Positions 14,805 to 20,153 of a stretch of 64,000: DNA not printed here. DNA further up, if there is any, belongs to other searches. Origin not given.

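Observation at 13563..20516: Giant 2146-aa T9SS-tailed multidomain protein with a BtuH-like module under its own cobalamin riboswitch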

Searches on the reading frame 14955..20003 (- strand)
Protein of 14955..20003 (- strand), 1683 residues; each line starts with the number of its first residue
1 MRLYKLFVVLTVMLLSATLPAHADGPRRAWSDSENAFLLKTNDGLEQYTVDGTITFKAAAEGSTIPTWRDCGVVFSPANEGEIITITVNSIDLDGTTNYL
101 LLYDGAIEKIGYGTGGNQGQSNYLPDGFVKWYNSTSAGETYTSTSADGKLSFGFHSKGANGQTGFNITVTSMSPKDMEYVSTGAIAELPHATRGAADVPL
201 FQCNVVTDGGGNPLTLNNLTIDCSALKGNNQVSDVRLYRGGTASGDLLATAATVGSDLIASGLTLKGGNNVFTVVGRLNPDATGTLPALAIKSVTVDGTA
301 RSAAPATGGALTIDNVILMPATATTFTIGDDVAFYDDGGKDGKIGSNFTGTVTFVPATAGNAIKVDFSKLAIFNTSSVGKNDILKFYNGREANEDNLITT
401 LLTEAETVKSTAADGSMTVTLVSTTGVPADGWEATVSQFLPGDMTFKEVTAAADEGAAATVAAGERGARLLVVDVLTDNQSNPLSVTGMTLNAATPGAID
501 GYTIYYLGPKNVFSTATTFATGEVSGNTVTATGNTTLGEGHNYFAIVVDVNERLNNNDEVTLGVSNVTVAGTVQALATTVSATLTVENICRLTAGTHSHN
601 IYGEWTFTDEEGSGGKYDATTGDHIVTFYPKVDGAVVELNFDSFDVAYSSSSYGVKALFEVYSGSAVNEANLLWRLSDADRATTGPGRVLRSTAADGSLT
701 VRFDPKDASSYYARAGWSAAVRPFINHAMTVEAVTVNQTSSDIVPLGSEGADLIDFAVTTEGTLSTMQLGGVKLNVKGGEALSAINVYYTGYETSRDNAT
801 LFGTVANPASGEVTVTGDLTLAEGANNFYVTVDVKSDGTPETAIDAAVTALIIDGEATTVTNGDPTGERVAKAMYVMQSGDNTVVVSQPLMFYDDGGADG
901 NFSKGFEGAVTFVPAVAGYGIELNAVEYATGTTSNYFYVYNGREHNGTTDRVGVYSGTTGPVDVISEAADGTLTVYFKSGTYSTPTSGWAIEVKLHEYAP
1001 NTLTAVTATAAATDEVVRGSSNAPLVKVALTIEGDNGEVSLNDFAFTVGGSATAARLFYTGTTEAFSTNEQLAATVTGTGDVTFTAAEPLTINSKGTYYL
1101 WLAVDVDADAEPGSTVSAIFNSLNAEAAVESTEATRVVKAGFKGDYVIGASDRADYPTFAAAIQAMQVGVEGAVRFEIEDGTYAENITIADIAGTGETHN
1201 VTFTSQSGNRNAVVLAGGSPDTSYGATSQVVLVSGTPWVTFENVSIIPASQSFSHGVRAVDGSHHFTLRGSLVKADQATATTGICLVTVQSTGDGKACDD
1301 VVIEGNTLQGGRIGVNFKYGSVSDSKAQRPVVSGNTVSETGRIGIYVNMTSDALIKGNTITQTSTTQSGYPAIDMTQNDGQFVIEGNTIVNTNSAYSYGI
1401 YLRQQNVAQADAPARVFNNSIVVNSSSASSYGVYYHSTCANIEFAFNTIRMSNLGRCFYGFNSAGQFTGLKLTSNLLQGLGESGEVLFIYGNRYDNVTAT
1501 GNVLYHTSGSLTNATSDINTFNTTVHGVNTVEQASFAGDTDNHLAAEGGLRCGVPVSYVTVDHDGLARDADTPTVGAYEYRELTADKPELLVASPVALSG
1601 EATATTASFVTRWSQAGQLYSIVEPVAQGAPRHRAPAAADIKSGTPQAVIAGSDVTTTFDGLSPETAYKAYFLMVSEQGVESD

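Call 21: find_homologous_proteins(query=window:14955-20003:-, max_evalue=0.00001)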
Query window:14955-20003:- (1683 aa): 221 proteins with E <= 0.00001 among 8000 candidates; the best 120 are listed.
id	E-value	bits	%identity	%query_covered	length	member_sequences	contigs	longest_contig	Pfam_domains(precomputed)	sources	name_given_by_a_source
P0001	0.0e+0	3540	96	100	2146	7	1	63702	PF13229.13,PF14873.12,PF14717.13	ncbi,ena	-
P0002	0.0e+0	2279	64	100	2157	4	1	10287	PF00431.27,PF14873.12,PF14717.13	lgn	-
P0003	0.0e+0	1775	54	100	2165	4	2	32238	PF13229.13,PF14873.12,PF14717.13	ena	-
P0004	0.0e+0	1744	53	100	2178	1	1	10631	PF14873.12,PF14717.13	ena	-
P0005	0.0e+0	1722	52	100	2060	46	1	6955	PF00404.25,PF14873.12,PF14717.13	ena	-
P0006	0.0e+0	1719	52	99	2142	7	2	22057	PF13229.13,PF14873.12,PF14717.13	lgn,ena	-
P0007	0.0e+0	1717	53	100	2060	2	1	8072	PF00404.25,PF14873.12,PF14717.13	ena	-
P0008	0.0e+0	1716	52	100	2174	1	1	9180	PF14873.12,PF14717.13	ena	-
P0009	0.0e+0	1631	51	99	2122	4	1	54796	PF13229.13,PF14873.12,PF14717.13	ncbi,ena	-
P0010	0.0e+0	1606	50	99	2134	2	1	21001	PF13229.13,PF14873.12,PF14717.13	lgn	-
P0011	0.0e+0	1595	50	99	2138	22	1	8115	PF13229.13,PF14873.12,PF14717.13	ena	-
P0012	0.0e+0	1591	49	99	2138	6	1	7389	PF13229.13,PF14873.12,PF14717.13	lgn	-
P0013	0.0e+0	1580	49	100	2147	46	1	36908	PF00431.27,PF14873.12,PF14717.13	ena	-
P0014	0.0e+0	1577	49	99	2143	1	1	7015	PF14873.12,PF14717.13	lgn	-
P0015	0.0e+0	1575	48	100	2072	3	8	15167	PF13229.13,PF00404.25,PF14873.12,PF14717.13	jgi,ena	-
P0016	0.0e+0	1573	49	99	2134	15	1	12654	PF14873.12,PF14717.13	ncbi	-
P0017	0.0e+0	1555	48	100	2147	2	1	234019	PF13229.13,PF14873.12,PF14717.13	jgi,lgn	-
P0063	0.0e+0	1379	45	98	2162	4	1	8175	PF13229.13,PF18962.8,PF14873.12,PF14717.13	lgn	-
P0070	0.0e+0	1273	42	100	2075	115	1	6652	PF13229.13,PF18962.8,PF14873.12,PF14717.13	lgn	-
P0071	0.0e+0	1266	40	100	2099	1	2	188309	PF18962.8,PF14873.12,PF14717.13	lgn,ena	-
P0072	0.0e+0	1263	42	100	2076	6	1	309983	PF13229.13,PF18962.8,PF14873.12,PF14717.13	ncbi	ncbi:MAG: DUF4465 domain-containing protein [Muribaculaceae bacterium]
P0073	0.0e+0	1254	41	100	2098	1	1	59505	PF13229.13,PF00431.27,PF18962.8,PF14873.12,PF14717.13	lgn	-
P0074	0.0e+0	1251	42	100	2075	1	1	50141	PF13229.13,PF18962.8,PF14873.12,PF14717.13,PF05048.20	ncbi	ncbi:MAG: DUF4465 domain-containing protein [Muribaculaceae bacterium]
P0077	0.0e+0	1233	41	99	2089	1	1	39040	PF00431.27,PF18962.8,PF14873.12,PF14717.13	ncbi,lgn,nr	ncbi:MAG: DUF4465 domain-containing protein [Muribaculaceae bacterium]|nr:DUF4465 domain-containing 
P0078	0.0e+0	1225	41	100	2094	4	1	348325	PF18962.8,PF14873.12,PF14717.13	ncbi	-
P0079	0.0e+0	1223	41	100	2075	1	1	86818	PF13229.13,PF18962.8,PF14873.12,PF14717.13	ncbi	ncbi:MAG: DUF4465 domain-containing protein [Muribaculaceae bacterium]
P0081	0.0e+0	1221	40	100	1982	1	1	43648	PF25059.2,PF25523.2,PF17957.8,PF18962.8,PF14873.12,PF00041.28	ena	-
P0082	0.0e+0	1218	39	100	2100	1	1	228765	PF13229.13,PF18962.8,PF14873.12,PF14717.13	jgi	-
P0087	0.0e+0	1204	39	100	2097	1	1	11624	PF13229.13,PF18962.8,PF14873.12,PF14717.13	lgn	-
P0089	0.0e+0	1199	40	97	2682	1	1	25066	PF13229.13,PF00431.27,PF14873.12,PF14717.13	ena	-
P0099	0.0e+0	1185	42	96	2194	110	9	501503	PF13229.13,PF00431.27,PF14873.12,PF14717.13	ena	-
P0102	0.0e+0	1180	41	100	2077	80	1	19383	PF13229.13,PF18962.8,PF14873.12,PF14717.13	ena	-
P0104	0.0e+0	1168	41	98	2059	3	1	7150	PF13229.13,PF00431.27,PF18962.8,PF14873.12,PF14717.13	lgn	-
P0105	0.0e+0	1161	40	100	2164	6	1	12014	PF18962.8,PF14873.12,PF14717.13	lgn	-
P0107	0.0e+0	1158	40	97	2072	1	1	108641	PF13229.13,PF00431.27,PF18962.8,PF14873.12,PF14717.13,PF05048.20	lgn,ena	-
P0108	0.0e+0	1158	39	98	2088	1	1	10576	PF13229.13,PF00431.27,PF18962.8,PF14873.12,PF14717.13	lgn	-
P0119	0.0e+0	1131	39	100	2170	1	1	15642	PF18962.8,PF14873.12,PF14717.13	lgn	-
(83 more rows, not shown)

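Call 23: list_cluster_members(proteins=[P0001, P0002, P0009, P0016, P0081, P0005, P0089])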
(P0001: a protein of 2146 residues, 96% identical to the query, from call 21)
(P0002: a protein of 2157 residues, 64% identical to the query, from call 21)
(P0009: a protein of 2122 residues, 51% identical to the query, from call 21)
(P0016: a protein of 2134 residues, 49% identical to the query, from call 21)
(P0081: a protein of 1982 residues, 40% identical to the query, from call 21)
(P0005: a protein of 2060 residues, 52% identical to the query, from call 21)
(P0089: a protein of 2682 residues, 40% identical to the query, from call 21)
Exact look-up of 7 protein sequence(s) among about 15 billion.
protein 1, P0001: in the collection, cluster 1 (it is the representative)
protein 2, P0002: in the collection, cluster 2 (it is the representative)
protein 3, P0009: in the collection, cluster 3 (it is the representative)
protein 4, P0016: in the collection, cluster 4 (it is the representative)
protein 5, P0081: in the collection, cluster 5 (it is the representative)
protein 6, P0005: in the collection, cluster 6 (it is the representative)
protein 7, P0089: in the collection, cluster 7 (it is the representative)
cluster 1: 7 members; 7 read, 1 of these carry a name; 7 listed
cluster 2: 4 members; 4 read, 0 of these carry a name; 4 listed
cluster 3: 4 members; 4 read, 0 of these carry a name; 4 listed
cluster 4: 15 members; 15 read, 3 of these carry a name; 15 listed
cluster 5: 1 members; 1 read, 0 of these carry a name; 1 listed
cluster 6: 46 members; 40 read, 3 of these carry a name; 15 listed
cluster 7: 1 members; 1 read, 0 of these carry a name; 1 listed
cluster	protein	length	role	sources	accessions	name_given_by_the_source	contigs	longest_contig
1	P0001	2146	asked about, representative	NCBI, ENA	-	-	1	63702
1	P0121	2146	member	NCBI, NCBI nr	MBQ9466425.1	MAG: DUF4465 domain-containing protein [Muribaculaceae bacterium] | DUF4465 domain-containing protein [Muribaculaceae bacterium]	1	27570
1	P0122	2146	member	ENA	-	-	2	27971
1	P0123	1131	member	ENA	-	-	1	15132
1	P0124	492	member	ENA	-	-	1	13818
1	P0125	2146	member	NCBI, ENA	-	-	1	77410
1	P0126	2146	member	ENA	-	-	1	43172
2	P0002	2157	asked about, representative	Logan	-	-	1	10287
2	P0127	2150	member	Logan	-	-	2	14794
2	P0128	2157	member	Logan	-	-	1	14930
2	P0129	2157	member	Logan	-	-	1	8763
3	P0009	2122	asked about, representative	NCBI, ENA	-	-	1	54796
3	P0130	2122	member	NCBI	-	-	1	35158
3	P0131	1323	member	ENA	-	-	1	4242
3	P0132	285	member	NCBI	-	-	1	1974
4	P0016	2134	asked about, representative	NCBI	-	-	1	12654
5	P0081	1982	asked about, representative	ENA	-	-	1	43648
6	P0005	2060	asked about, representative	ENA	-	-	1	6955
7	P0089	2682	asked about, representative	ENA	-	-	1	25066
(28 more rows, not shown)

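Call 24: find_encoding_contigs(protein=P0017, flank=10000, max_places=1)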
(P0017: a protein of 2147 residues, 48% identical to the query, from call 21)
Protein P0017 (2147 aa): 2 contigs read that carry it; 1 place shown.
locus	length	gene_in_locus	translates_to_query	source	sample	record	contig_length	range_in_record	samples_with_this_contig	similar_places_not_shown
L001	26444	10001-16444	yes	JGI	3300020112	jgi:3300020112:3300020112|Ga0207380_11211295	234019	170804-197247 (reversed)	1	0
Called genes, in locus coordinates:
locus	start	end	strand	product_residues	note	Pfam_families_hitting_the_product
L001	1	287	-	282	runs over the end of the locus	PF00294:PfkB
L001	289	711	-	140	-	-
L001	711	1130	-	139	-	-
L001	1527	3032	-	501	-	-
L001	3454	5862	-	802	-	PF13306:LRR_5, PF13855:LRR_8 (faint), PF13306:LRR_5, PF00404:Dockerin_1 (faint)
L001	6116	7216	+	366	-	PF01926:MMR_HSR1, PF02421:FeoB_N, PF06071:YchF-GTPase_C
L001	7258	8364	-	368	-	-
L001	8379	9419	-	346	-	PF00710:Asparaginase, PF17763:Asparaginase_C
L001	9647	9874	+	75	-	-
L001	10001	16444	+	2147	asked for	PF14873:BNR_assoc_N (weak), PF13229:Beta_helix, PF14717:DUF4465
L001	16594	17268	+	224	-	PF13505:OMP_b-brl (weak), PF13568:OMP_b-brl_2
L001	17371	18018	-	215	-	PF01693:Cauli_VI, PF00075:RNase_H (weak), PF13456:RVT_3 (weak)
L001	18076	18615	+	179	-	PF13238:AAA_18, PF01202:SKI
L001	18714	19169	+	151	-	-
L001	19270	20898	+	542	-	-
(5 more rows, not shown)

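Call 25: find_encoding_contigs(protein=P0072, flank=10000, max_places=1)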
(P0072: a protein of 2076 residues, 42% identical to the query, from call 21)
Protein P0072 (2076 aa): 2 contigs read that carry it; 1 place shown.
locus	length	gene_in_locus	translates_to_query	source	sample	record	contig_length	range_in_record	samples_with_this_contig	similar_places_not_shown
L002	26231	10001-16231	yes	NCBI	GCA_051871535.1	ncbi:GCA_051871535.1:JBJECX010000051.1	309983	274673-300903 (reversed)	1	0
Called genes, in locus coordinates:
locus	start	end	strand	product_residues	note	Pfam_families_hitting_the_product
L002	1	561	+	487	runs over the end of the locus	PF08903:DUF1846, PF20921:DUF1846_C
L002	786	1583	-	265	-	PF03935:SKN1_KRE6_Sbg1 (weak), PF00722:Glyco_hydro_16, PF26113:GH16_XgeA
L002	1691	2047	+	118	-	PF01253:SUI1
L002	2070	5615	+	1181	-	PF00580:UvrD-helicase, PF13245:AAA_19 (faint), PF13361:UvrD_C, PF13538:UvrD_C_2 (faint)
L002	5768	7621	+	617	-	PF00750:tRNA-synt_1d, PF05746:DALR_1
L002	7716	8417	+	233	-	PF01027:Bax1-I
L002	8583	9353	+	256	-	PF10503:Esterase_PHB (weak), PF02230:Abhydrolase_2, PF12146:Hydrolase_4 (faint), PF01738:DLH, PF00326:Peptidase_S9 (faint)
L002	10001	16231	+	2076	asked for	PF14873:BNR_assoc_N (weak), PF13229:Beta_helix, PF14717:DUF4465, PF18962:Por_Secre_tail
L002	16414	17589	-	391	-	-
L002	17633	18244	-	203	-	PF01025:GrpE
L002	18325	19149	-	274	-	PF00288:GHMP_kinases_N, PF08544:GHMP_kinases_C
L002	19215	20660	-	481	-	PF13396:PLDc_N, PF13091:PLDc_2, PF00614:PLDc, PF13091:PLDc_2, PF00614:PLDc (weak)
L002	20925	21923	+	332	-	PF00535:Glycos_transf_2, PF10111:Glyco_tranf_2_2, PF13641:Glyco_tranf_2_3, PF13632:Glyco_trans_2_3 (weak)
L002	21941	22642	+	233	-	PF20582:UPF0758_N, PF04002:RadC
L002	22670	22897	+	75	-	-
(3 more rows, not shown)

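Call 26: find_encoding_contigs(protein=P0099, flank=10000, max_places=1)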
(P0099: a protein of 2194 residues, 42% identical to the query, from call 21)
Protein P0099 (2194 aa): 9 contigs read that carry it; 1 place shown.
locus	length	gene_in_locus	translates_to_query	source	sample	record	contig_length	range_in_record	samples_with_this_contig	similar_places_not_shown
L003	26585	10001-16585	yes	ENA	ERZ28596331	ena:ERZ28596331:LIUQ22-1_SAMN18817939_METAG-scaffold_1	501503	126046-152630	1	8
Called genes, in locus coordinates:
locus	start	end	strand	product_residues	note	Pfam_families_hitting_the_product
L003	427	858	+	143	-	PF03703:bPH_2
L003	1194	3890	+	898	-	PF00133:tRNA-synt_1, PF09334:tRNA-synt_1g (weak), PF13603:tRNA-synt_1_2 (weak), PF08264:Anticodon_1, PF10458:Val_tRNA-synt_C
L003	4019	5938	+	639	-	PF02784:Orn_Arg_deC_N, PF17810:Arg_decarb_HB, PF17944:Arg_decarbox_C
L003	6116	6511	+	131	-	-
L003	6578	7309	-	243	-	PF20201:DUF6563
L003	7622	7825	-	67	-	-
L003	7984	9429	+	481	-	PF02554:CstA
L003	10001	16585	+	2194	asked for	PF00431:CUB (faint), PF14873:BNR_assoc_N (weak), PF13229:Beta_helix (weak), PF14717:DUF4465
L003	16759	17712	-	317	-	PF02588:YitT_membrane, PF10035:DUF2179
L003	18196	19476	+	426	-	PF00464:SHMT, PF00155:Aminotran_1_2 (weak), PF01212:Beta_elim_lyase (faint)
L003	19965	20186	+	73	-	PF13560:HTH_31 (weak), PF01381:HTH_3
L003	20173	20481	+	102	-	PF13657:Couple_hipA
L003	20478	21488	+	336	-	PF07804:HipA_C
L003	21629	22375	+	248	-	PF00106:adh_short, PF08659:KR, PF13561:adh_short_C2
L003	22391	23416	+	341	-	PF01212:Beta_elim_lyase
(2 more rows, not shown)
